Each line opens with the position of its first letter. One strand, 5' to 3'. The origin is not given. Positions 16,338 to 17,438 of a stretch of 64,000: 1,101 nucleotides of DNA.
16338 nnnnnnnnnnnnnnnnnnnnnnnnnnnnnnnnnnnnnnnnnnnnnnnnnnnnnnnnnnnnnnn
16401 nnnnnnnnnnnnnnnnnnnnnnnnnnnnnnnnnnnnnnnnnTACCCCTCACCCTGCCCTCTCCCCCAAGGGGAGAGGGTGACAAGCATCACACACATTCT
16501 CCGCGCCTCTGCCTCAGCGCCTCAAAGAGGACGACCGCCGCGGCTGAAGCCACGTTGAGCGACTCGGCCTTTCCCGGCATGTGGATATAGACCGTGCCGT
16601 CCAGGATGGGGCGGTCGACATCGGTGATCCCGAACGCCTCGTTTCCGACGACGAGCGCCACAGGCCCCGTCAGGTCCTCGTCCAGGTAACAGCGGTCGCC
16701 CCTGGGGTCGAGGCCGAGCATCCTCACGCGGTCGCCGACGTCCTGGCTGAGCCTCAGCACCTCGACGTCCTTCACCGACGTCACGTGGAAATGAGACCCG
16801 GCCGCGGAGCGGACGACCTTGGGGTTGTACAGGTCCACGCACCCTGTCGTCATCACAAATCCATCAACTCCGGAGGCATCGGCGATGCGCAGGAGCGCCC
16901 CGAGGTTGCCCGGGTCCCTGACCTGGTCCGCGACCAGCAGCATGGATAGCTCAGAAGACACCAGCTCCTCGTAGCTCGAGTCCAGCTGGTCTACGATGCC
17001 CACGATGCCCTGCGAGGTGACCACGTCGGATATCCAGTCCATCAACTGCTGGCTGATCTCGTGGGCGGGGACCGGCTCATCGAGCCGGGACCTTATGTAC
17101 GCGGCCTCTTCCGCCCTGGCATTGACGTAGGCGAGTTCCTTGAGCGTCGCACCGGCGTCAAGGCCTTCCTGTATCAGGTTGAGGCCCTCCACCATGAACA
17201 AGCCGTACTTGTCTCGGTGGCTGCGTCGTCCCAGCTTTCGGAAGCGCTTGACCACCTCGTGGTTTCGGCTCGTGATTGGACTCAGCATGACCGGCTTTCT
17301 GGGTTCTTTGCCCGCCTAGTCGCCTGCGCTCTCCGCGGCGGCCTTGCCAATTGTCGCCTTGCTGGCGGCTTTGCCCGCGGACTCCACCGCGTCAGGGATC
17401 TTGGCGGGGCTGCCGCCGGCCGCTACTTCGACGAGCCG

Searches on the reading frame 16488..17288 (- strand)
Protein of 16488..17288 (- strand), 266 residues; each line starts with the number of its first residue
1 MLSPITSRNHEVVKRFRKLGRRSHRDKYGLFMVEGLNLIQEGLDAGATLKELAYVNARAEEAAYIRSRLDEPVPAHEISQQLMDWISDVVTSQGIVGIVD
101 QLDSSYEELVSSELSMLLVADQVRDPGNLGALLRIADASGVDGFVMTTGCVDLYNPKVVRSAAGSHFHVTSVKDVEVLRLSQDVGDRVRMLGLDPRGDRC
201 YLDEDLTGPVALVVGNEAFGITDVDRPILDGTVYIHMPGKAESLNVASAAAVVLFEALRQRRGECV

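Call 52: search_protein_families(library=pfam, proteins=[window:16488-17288:-], max_evalue=0.00001)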
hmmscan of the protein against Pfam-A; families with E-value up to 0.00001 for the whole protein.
window:16488-17288:- (266 aa): 2 families
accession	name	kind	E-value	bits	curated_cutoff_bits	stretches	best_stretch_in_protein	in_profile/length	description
PF00588.24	SpoU_methylase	-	4e-31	108.5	29.7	1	116-255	2-142/142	SpoU rRNA Methylase family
PF22435.1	MRM3-like_sub_bind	-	4.9e-14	52.9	27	1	12-97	3-84/84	MRM3-like substrate binding domain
